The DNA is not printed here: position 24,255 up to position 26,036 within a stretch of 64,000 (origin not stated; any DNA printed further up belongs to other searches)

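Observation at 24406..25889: Orphan single-polypeptide TssB-TssC (VipA-VipB) sheath fusion outside the main T6SS cluster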

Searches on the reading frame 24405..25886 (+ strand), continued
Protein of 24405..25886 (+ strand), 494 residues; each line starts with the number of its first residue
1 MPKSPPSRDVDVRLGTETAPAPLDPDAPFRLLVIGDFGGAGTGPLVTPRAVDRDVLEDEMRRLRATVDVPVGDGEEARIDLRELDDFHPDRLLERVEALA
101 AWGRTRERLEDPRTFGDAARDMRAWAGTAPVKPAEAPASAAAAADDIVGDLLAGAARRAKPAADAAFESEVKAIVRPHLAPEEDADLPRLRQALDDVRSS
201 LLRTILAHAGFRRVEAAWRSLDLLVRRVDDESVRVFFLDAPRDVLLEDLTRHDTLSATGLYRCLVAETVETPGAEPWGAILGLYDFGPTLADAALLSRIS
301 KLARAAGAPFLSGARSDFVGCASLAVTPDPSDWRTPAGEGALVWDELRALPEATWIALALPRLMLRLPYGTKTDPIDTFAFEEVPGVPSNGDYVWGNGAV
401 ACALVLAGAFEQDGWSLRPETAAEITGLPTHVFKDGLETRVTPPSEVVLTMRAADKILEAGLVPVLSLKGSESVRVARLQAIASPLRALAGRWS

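Call 15: find_encoding_contigs(protein=P0064, flank=10000, max_places=2)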
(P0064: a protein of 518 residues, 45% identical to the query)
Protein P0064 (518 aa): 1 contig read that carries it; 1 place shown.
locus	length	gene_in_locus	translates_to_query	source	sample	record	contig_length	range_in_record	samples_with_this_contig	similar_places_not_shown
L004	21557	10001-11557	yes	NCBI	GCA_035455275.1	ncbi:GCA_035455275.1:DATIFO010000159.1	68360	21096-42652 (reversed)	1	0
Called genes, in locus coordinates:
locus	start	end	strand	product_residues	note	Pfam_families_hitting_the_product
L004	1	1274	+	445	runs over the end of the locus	PF06812:ImpA_N, PF16989:T6SS_VasJ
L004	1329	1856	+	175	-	PF05591:T6SS_VipA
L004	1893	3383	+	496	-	PF05943:VipB, PF18945:VipB_2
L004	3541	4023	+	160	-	PF05638:T6SS_HCP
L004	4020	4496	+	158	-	PF04965:GPW_gp25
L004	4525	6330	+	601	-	PF05947:T6SS_TssF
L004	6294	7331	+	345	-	PF06996:T6SS_TssG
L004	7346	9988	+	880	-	PF02861:Clp_N, PF12775:AAA_7 (faint), PF00004:AAA, PF17871:AAA_lid_9, PF00004:AAA (weak), PF07724:AAA_2, PF07728:AAA_5, PF10431:ClpB_D2-small, +3 more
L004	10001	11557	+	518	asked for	PF05591:T6SS_VipA, PF05943:VipB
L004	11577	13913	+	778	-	PF05954:Phage_GPD, PF04717:Phage_base_V, PF22178:Gp5_trimer_C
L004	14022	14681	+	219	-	-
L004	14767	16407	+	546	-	-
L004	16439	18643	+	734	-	-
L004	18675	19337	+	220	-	PF01471:PG_binding_1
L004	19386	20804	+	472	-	PF00691:OmpA (weak)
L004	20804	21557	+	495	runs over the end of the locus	-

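Call 16: find_encoding_contigs(protein=P0116, flank=10000, max_places=2)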
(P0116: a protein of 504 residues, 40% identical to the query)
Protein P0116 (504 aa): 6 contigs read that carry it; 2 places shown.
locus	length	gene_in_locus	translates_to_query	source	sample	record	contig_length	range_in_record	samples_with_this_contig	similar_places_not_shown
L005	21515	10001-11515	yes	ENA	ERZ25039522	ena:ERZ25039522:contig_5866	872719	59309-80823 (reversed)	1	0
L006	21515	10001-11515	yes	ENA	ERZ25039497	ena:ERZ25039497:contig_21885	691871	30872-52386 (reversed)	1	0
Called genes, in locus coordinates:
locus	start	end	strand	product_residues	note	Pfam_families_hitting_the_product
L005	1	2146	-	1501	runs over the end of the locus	PF00069:Pkinase, PF07714:PK_Tyr_Ser-Thr, PF07719:TPR_2 (faint), PF13428:TPR_14 (faint), PF14559:TPR_19 (faint), PF08308:PEGA (faint), PF13620:CarboxypepD_reg (faint), PF13715:CarbopepD_reg_2 (faint)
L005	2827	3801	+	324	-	-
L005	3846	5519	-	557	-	PF13432:TPR_16 (weak), PF23914:TPR_CcmH_CycH (weak), PF13414:TPR_11 (weak), PF13432:TPR_16 (weak), PF13414:TPR_11 (weak), PF13432:TPR_16 (weak), PF13414:TPR_11 (weak), PF13432:TPR_16 (weak), +16 more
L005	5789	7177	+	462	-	PF00890:FAD_binding_2 (faint), PF01134:GIDA (faint), PF01262:AlaDh_PNT_C (faint), PF01266:DAO (faint), PF07992:Pyr_redox_2, PF12831:FAD_oxidored, PF00070:Pyr_redox, PF02852:Pyr_redox_dim, +5 more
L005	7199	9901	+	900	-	PF03200:Glyco_hydro_63 (faint), PF22422:MGH1-like_GH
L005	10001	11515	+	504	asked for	PF05591:T6SS_VipA, PF05943:VipB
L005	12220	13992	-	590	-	-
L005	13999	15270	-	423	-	PF09989:DUF2229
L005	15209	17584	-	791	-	PF01869:BcrAD_BadFG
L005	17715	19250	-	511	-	-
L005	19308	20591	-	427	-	PF03137:OATP (faint), PF07690:MFS_1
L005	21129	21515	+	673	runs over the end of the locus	PF21033:RMD1-3 (faint), PF00515:TPR_1 (faint), PF07719:TPR_2 (faint), PF13174:TPR_6 (faint), PF13181:TPR_8 (faint), PF13414:TPR_11 (faint), PF13424:TPR_12 (weak), PF14559:TPR_19 (weak), +3 more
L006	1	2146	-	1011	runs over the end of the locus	PF00069:Pkinase, PF07714:PK_Tyr_Ser-Thr, PF00515:TPR_1 (faint), PF07719:TPR_2 (faint), PF13428:TPR_14 (faint), PF14559:TPR_19 (faint)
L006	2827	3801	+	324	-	-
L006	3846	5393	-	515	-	PF13174:TPR_6 (faint), PF13429:TPR_15 (faint), PF23914:TPR_CcmH_CycH (weak), PF13432:TPR_16 (weak), PF13414:TPR_11 (weak), PF13432:TPR_16 (weak), PF13414:TPR_11 (weak), PF13432:TPR_16 (weak), +13 more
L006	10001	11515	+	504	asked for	PF05591:T6SS_VipA, PF05943:VipB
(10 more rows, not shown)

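Call 21: find_related_loci(query=A1, collection=genome_contigs, flank=10000)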
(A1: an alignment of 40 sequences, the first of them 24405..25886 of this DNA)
Query A1 (494 aa) in genome_contigs; peptide patterns used: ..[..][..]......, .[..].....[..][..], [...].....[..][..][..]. (x = any residue, [..] = any of these).
600 stretches matched a pattern (row limit reached: there are more); 437 encode a relative of the query (tblastn E <= 1e-3); the best 80 are kept; 80 distinct loci.
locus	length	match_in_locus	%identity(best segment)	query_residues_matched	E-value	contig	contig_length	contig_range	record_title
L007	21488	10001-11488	75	1-494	0e+0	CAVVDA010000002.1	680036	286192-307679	MAG: Thermoanaerobaculia bacterium isolate MFD02242.bin.2.315 genome assembly, contig: contig_18557, whole genome shotgu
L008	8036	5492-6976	70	1-494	0e+0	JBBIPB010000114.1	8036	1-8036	MAG: Acidobacteriota bacterium isolate QH2S170213_bin_293 NODE_9586_length_8036_cov_13.115399, whole genome shotgun sequ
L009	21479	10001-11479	71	1-490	0e+0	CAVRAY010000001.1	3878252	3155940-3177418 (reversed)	MAG: Thermoanaerobaculia bacterium isolate MFD04944.bin.2.108 genome assembly, contig: contig_12409, whole genome shotgu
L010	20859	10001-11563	42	1-493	1e-119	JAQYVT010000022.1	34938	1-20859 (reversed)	MAG: Desulfobacterales bacterium isolate SF_100_bin76 SF_100_bin.76.orig_100_contig-145_2300, whole genome shotgun seque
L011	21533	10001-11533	40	9-493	7e-119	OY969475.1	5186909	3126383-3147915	MAG: Pyrinomonadaceae bacterium isolate MFD01916.bin.c.1 genome assembly, chromosome: 1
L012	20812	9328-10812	41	9-494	1e-115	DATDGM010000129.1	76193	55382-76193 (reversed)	MAG TPA_asm: Candidatus Sulfotelmatobacter sp. isolate SMAG_U252 k141_702676, whole genome shotgun sequence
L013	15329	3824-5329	41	9-493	1e-115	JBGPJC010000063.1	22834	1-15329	MAG: Terriglobia bacterium isolate OBJ_0618_7090110_319 k141_515559_length_22834_cov_29.2931, whole genome shotgun seque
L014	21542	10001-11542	39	2-494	9e-116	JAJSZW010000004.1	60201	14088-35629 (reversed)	MAG: Deltaproteobacteria bacterium isolate SM7059A Ga0402080_018, whole genome shotgun sequence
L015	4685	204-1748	39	7-494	3e-112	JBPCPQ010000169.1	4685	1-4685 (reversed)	MAG: Pyrinomonadaceae bacterium isolate TH_ant_mag_186 S1Ck127_6480183_flag_0_multi_8.9824_len_4685, whole genome shotgu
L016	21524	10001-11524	40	9-494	9e-111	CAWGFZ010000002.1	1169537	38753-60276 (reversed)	MAG: uncultured Acidobacteriaceae bacterium isolate MFD03044.bin.1.111 genome assembly, contig: contig_12400, whole geno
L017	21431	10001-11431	40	26-493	2e-109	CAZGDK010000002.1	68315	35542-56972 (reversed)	MAG TPA_asm: uncultured Smithella sp. isolate SRP263991_co7_550 genome assembly, contig: NODE_325_length_68315_cov_12.69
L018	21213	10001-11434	43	23-492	3e-109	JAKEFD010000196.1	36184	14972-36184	MAG: Gemmataceae bacterium isolate PMV_2.37 PMV_2.37.k101_808272, whole genome shotgun sequence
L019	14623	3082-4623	40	1-493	2e-109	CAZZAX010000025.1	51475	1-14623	MAG TPA_asm: uncultured Pirellulales bacterium isolate SRP068000_co1_46 genome assembly, contig: NODE_548_length_51475_c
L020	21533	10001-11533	38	5-494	1e-108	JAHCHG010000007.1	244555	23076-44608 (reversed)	MAG: Pyrinomonadaceae bacterium isolate TGS_ACI4 ACI4_7, whole genome shotgun sequence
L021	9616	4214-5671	40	27-493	7e-109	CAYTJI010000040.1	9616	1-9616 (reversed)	MAG TPA_asm: uncultured Desulfobacteraceae bacterium isolate binchicken_co256_143 genome assembly, contig: NODE_19539_le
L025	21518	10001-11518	37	10-493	2e-103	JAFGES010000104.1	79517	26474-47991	MAG: Desulfobacterales bacterium isolate Zod_Metabat.1250 k87_11373900, whole genome shotgun sequence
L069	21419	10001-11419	37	9-493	2e-86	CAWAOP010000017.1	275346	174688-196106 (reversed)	MAG: Terriglobia bacterium isolate MFD01476.bin.1.143 genome assembly, contig: contig_14125, whole genome shotgun sequen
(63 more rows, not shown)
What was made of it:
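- Checked: It is also in at least 437 species genomes (call 21).
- At least 437 species carry full-length relatives (call 21).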

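Call 26: predict_structure(alignment_id=A1)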
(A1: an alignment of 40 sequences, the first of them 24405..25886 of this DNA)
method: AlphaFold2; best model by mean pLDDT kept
length: 494 residues; sequences in the alignment: 40
mean_pLDDT: 78.9   pTM: 0.78
mean pLDDT of the five models: 78.9, 77.7, 76.2, 66.1, 61.7
residues with pLDDT >= 90: 174; 70-90: 211; 50-70: 40; < 50: 69
segments of 3 or more residues with pLDDT < 50: 1-18, 132-147, 154-162, 178-181, 371-390
pLDDT, mean of each block of 10 residues (from residue 1): 33 39 85 91 79 90 87 81 74 79 84 84 75 42 44 47 63 56 71 82 84 90 91 95 93 91 92 91 94 95 96 93 85 83 91 97 75 34 36 83 95 88 83 73 85 93 90 90 94 81
secondary structure, 60 per line:
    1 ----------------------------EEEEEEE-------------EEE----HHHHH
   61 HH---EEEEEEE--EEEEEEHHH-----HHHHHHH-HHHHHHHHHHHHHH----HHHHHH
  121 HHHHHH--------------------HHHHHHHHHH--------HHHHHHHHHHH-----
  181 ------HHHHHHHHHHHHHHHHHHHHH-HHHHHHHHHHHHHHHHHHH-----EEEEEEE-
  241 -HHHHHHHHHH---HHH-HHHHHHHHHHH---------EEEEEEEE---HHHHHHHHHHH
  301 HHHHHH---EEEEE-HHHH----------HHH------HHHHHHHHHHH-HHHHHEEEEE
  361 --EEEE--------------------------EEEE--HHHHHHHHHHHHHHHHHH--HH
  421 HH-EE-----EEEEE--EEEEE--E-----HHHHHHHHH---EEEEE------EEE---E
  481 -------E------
elements in order: E29-35 E49-51 H56-62 E66-72 E75-80 H89-95 H97-110 H115-126 H147-156 H165-175 H187-207 H209-227 E233-239 H242-251 H259-269 E279-286 H290-306 E310-314 H316-319 H339-349 H351-355 E356-360 E363-366 E393-396 H399-416 H419-422 E431-435 E438-442 H451-459 E463-467 E474-476
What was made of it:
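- The C-terminal tail is confidently folded in the model (call 26).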

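Call 29: fold_search(model_id=the predicted structure, library=pdb)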
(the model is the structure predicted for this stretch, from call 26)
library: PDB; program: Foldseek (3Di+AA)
matches with E <= 10: 225; with E <= 0.001: 10
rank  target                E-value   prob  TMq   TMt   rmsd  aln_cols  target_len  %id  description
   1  5n8n_B                1.9e-19  1.00  0.54  0.58   5.9       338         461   28  Contracted sheath of a Pseudomonas aeruginosa type six secretion system consisting of TssB1 and TssC1 (released 2018-01-10)
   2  3j9g_2                3.8e-19  1.00  0.54  0.62   3.3       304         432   30  Atomic model of the VipA/VipB, the type six secretion system contractile sheath of Vibrio cholerae from cryo-EM (released 2015-03-11)
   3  5urx_1B               1.8e-18  1.00  0.54  0.61   3.5       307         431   30  Structure of the contracted type VI secretion system sheath in Myxococcus xanthus (released 2017-05-10)
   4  5myu_MODEL_1_A        4.9e-18  1.00  0.54  0.61   3.3       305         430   30  VipA-N2/VipB contracted sheath of type VI secretion system (released 2017-08-02)
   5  5urw_1B               8.9e-18  1.00  0.54  0.63   3.5       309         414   29  Structure of the extended type VI secretion system sheath in Myxococcus xanthus (released 2017-05-10)
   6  5mxn_MODEL_1_A        3.3e-16  1.00  0.54  0.56   9.0       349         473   28  Atomic model of the VipA/VipB/Hcp, the type six secretion system non-contractile sheath-tube of Vibrio cholera (released 2017-08-02)
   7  5ojq_A                3.3e-16  1.00  0.54  0.56   9.0       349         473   28  The modeled structure of of wild type extended type VI secretion system sheath/tube complex in vibrio cholerae based o (released 2017-08-09)
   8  3j9o_B                1.7e-13  1.00  0.50  0.57   4.2       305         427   22  CryoEM structure of a type VI secretion system (released 2015-03-18)
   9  9n4v_A                8.4e-13  1.00  0.44  0.59   2.9       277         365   23  Azotobacter vinelandii extended type VI secretion system sheath tube complex (released 2025-07-16)
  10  8bl4_A                7.0e-04  1.00  0.31  0.39   8.2       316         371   11  Cryo-EM structure of a contractile injection system in Streptomyces coelicolor, the sheath-tube module in extended sta (released 2023-03-15)
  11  9gtp_1f               2.0e-03  1.00  0.33  0.44   6.8       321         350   11  Cryo-EM structure of a contractile injection system in Streptomyces coelicolor, the baseplate complex in extended sta (released 2025-06-18)
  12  9gtp_1e               2.3e-03  1.00  0.31  0.43   6.5       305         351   11  Cryo-EM structure of a contractile injection system in Streptomyces coelicolor, the baseplate complex in extended sta (released 2025-06-18)
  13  9ezm_A                2.9e-03  1.00  0.23  0.23   8.5       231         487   12  CryoEM structure of the contracted sheath in H. borinquense (released 2024-11-27)
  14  9gtp_1h               4.2e-03  1.00  0.31  0.43   6.0       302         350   11  Cryo-EM structure of a contractile injection system in Streptomyces coelicolor, the baseplate complex in extended sta (released 2025-06-18)
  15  9mkb_dS               5.3e-03  1.00  0.28  0.22   6.5       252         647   12  Structure of the bacteriophage T4 portal-neck-tail complex (released 2025-12-24)
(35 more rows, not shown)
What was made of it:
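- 24963..25832 (+): TssC N-terminal (middle-layer, 'domain 2') module, residues 187-476. It includes LEAAWR, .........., FAFEE and VWGN. Foldseek 3.3 A over about 305 residues (call 29).
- On TssC / VipB large sheath subunit (TIGR03355; PF05943 + PF18945): Foldseek gives 3.3 A over about 305 residues (call 29).
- Closest known: Specialised sheath paralogues of extracellular contractile injection systems. Different: Foldseek matches to them are weak (E 1e-3 to 0.1, call 29).
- Checked: The AF2 model (pLDDT 78.9) superposes on TssC chains of solved sheaths over about 305 residues at 3.3 A (calls 26, 29).
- The fold matches TssC chains of solved sheaths (call 29).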

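Call 33: search_protein_families(library=padloc, proteins=[window:24405-25886:+], max_evalue=0.01)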
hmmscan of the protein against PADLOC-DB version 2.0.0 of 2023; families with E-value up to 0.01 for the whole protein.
window:24405-25886:+ (494 aa): 0 families

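Call 45: search_protein_families(library=pfam, proteins=[L069:8071-9801:+, L069:12827-14467:-, L069:11453-12814:+, L069:14512-15870:+, L069:6995-7804:-, L069:6986-7648:+], max_evalue=0.01)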
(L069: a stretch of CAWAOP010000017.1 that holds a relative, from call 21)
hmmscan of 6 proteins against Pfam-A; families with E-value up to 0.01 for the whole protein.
L069:8071-9801:+ (577 aa): 0 families

L069:12827-14467:- (547 aa): 0 families

L069:11453-12814:+ (454 aa): 1 family
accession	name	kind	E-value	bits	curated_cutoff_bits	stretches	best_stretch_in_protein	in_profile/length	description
PF05936.17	T6SS_VasE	-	4.6e-135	451.1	23.4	1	22-448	1-428/429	Bacterial Type VI secretion, VC_A0110, EvfL, ImpJ, VasE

L069:14512-15870:+ (453 aa): 1 family
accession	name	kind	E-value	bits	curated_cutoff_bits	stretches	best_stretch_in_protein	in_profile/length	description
PF05936.17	T6SS_VasE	-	4.7e-129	431.3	23.4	1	19-450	1-429/429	Bacterial Type VI secretion, VC_A0110, EvfL, ImpJ, VasE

L069:6995-7804:- (270 aa): 0 families

L069:6986-7648:+ (221 aa): 0 families
